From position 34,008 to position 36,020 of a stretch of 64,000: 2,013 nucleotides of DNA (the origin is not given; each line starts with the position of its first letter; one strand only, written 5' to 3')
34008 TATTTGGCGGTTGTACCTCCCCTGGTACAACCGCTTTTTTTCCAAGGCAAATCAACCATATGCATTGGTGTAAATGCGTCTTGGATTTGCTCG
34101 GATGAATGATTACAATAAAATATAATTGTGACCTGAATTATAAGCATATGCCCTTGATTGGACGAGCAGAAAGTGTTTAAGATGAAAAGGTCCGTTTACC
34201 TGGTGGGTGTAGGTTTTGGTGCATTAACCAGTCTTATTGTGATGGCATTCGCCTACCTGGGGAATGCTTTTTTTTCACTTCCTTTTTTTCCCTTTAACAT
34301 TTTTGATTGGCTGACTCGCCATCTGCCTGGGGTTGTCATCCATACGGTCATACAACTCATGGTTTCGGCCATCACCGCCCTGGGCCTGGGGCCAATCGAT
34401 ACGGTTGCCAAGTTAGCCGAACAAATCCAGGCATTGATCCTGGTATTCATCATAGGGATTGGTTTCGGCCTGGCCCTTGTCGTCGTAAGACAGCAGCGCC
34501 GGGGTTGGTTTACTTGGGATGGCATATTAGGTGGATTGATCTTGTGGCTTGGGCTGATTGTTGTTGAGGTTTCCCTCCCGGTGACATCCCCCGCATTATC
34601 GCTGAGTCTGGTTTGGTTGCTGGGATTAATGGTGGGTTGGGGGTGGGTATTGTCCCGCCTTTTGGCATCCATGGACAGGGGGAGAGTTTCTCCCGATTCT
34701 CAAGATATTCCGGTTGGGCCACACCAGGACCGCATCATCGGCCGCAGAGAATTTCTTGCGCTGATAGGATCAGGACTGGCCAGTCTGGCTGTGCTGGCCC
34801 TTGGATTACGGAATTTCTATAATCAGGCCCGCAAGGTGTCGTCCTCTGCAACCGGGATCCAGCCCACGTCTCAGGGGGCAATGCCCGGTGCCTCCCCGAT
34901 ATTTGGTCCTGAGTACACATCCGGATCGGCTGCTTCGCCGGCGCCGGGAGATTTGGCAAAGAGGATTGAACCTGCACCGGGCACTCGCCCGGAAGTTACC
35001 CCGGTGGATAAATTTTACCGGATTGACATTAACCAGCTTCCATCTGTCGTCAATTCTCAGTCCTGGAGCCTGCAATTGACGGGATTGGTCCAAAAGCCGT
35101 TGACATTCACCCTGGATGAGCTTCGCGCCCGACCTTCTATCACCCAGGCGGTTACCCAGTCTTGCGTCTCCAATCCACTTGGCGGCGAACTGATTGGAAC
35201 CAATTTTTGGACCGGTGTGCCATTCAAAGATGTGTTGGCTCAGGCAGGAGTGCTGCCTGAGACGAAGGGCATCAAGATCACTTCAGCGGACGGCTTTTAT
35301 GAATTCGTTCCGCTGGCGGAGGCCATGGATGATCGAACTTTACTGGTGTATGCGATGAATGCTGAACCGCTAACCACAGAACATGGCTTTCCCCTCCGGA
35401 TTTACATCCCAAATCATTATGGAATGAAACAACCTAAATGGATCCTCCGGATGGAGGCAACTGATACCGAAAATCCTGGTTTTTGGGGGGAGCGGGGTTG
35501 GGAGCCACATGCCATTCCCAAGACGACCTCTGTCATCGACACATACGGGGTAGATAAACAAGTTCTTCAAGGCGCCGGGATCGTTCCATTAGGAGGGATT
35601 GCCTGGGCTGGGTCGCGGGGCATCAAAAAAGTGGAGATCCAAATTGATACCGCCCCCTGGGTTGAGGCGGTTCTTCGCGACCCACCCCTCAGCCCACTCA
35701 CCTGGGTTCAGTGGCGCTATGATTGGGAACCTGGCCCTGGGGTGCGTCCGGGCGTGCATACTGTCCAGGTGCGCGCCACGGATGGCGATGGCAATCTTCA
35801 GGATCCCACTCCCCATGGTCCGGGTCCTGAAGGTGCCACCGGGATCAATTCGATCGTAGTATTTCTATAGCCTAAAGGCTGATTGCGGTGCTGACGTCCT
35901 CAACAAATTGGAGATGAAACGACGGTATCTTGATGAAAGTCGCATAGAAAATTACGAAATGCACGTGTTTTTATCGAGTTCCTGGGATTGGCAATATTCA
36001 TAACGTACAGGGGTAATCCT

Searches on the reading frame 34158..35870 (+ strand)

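Call 67: search_protein_families(library=pfam, proteins=[window:34158-35870:+], max_evalue=0.0001)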
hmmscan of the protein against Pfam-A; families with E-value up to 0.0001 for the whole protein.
window:34158-35870:+ (570 aa): 1 family
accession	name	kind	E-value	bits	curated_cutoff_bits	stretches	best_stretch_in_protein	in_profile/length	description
PF00174.25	Oxidored_molyb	-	2.9e-41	141.3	24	1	295-443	5-169/169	Oxidoreductase molybdopterin binding domain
